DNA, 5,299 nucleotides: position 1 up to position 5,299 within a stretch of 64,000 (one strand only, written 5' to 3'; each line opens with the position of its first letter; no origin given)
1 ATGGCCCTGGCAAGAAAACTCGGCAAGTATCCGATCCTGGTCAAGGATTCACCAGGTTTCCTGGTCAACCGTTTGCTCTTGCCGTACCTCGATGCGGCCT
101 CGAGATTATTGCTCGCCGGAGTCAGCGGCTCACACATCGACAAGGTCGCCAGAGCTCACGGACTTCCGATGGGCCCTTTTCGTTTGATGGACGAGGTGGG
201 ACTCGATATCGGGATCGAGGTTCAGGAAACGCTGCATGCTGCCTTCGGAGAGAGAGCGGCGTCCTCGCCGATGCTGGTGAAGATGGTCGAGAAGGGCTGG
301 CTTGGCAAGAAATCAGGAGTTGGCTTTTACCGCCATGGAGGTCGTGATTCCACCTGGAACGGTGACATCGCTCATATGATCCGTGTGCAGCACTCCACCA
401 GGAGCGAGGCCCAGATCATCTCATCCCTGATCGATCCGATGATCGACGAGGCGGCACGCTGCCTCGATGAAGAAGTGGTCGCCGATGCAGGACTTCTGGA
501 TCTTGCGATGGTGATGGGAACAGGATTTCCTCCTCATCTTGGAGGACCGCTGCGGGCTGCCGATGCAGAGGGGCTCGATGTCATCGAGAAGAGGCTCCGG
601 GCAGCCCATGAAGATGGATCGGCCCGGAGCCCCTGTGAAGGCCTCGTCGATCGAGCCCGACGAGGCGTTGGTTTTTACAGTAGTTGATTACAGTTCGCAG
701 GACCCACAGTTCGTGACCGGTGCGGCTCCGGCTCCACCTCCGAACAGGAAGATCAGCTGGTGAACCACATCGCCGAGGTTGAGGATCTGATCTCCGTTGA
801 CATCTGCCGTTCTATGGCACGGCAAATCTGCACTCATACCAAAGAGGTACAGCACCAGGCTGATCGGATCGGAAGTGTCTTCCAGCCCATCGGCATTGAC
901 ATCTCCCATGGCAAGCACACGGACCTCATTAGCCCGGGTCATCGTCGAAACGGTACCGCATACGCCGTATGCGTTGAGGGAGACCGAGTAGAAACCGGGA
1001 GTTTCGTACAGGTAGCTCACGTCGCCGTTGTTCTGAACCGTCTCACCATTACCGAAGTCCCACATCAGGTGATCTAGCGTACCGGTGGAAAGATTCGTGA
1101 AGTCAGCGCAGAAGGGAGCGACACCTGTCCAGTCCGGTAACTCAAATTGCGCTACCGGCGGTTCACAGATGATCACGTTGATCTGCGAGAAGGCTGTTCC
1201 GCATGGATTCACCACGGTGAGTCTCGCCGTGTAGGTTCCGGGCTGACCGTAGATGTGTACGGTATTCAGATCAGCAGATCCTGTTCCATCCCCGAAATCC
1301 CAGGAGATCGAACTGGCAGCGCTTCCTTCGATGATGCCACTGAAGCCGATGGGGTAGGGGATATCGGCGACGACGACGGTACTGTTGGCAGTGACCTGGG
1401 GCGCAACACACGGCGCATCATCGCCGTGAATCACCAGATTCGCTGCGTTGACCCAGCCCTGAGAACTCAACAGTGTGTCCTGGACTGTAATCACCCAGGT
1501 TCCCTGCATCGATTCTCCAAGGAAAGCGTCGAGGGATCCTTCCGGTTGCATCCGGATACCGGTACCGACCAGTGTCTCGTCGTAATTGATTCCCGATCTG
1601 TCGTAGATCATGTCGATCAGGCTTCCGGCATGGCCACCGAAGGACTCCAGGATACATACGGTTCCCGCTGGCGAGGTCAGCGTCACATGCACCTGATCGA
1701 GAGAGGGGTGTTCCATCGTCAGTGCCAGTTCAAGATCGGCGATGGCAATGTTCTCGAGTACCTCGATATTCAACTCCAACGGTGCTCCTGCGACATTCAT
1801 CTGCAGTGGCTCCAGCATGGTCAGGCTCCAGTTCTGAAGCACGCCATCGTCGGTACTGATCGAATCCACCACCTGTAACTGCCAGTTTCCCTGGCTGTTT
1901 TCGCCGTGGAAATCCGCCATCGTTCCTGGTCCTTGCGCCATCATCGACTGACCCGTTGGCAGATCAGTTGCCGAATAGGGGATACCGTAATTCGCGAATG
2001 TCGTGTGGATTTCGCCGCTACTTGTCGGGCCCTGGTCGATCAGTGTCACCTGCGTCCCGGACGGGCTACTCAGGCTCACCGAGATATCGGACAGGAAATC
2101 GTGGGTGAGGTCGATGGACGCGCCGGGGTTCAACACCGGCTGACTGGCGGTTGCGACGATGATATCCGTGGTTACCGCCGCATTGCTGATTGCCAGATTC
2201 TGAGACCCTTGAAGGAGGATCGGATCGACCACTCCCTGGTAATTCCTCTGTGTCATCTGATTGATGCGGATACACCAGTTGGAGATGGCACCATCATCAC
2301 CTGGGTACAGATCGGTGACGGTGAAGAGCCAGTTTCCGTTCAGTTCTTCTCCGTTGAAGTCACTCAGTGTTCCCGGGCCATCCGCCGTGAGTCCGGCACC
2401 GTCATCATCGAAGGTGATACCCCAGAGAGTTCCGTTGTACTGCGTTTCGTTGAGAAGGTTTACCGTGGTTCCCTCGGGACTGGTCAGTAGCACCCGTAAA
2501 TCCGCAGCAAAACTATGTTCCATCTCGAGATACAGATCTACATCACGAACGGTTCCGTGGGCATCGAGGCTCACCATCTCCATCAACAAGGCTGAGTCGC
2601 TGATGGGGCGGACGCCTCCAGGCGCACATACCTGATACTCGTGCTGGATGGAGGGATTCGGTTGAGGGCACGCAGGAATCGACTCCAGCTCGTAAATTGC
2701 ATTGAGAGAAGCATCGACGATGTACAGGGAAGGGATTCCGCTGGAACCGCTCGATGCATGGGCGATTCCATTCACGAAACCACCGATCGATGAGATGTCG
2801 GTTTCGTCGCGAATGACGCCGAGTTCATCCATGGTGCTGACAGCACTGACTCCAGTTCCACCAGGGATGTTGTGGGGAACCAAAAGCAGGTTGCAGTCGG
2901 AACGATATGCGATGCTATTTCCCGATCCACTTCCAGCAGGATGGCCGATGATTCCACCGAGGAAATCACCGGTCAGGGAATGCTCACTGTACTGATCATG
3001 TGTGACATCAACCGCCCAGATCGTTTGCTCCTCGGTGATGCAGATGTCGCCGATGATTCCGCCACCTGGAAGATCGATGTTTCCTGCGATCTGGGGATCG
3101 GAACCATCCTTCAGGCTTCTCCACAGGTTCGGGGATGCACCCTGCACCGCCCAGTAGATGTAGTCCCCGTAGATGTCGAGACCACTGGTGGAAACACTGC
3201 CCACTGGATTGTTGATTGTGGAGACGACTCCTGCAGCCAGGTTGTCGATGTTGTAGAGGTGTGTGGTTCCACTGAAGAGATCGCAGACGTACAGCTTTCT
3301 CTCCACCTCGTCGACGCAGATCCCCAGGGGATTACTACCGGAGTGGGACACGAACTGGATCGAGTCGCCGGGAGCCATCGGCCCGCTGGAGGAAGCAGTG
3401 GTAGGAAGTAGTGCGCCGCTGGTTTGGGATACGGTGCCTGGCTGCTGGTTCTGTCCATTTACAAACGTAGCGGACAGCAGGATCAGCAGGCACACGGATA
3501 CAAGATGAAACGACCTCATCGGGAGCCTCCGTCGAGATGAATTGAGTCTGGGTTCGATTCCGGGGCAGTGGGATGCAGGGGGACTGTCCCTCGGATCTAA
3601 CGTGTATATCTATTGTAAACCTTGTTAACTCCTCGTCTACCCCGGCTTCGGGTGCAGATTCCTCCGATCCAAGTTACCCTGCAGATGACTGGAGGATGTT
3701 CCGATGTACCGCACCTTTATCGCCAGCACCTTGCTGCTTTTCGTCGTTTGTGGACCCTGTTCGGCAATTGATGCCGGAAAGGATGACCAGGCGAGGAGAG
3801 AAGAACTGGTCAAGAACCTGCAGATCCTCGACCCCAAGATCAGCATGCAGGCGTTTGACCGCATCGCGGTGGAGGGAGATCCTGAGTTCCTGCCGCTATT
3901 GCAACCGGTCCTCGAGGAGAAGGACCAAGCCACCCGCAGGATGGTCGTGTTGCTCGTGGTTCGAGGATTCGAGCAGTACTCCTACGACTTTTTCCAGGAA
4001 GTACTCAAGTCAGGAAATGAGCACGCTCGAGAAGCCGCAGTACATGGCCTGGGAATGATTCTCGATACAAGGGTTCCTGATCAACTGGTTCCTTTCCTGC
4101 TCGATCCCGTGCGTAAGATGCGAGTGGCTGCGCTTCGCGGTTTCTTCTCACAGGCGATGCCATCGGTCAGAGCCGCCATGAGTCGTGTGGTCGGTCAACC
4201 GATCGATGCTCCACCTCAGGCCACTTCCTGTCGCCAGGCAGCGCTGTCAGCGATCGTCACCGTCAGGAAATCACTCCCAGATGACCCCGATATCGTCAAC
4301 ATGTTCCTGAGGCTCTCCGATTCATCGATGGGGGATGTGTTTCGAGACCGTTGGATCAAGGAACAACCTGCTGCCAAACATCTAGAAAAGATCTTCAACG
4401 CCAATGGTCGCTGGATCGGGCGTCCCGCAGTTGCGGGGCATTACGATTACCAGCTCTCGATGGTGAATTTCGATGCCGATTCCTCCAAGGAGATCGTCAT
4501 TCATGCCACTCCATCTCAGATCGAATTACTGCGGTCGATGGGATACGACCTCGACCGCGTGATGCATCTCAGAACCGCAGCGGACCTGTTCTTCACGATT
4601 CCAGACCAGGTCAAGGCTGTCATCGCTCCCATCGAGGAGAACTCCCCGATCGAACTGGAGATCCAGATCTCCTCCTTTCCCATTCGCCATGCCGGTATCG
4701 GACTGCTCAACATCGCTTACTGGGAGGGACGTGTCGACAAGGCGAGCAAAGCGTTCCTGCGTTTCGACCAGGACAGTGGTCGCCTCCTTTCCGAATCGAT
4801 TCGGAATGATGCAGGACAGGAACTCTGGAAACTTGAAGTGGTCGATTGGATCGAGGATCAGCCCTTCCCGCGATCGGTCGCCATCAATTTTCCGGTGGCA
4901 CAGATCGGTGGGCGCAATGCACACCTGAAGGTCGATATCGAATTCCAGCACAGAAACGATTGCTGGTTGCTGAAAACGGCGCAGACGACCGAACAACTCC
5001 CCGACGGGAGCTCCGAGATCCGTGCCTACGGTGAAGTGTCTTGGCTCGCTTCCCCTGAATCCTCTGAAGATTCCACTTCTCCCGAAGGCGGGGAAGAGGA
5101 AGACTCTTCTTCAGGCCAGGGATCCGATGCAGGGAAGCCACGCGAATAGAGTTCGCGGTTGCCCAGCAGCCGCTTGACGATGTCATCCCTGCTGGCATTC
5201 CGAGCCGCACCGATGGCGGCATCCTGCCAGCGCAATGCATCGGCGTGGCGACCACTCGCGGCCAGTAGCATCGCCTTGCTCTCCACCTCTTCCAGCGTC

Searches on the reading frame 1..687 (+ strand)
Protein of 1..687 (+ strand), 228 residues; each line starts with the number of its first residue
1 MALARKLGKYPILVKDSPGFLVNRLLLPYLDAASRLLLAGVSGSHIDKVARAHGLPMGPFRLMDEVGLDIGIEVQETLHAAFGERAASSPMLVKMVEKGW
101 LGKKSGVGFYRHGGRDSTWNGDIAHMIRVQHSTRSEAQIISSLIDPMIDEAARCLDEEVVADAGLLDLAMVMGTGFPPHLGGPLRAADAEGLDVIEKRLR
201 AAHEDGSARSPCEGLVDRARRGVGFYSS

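Call 9: search_protein_families(library=pfam, proteins=[window:1-687:+])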
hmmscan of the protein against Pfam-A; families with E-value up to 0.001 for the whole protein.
window:1-687:+ (228 aa): 1 family
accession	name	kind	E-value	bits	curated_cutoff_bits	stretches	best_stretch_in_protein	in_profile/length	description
PF00725.27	3HCDH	-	1e-33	116.2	22.1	2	19-111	1-96/97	3-hydroxyacyl-CoA dehydrogenase, C-terminal domain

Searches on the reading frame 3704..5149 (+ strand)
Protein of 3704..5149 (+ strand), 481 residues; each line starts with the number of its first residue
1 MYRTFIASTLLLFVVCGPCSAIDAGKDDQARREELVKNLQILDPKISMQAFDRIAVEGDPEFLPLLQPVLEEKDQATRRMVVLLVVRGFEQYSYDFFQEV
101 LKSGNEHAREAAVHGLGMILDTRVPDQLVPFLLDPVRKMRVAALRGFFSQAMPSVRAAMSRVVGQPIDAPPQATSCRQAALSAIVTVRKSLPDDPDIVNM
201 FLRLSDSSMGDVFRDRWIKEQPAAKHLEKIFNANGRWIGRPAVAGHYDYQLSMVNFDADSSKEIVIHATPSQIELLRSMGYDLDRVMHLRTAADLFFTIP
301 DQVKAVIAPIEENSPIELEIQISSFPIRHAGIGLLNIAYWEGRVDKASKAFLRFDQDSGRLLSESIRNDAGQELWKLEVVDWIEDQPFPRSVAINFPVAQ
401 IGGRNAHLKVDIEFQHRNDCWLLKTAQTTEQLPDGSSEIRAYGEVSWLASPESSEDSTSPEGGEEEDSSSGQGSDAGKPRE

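Call 7: search_protein_families(library=pfam, proteins=[window:3704-5149:+])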
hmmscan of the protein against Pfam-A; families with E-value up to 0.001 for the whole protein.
window:3704-5149:+ (481 aa): 1 family
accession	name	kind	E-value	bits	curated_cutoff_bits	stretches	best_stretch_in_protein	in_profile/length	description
PF13646.12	HEAT_2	-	1.6e-06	28.8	27.7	1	64-143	2-83/88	HEAT repeats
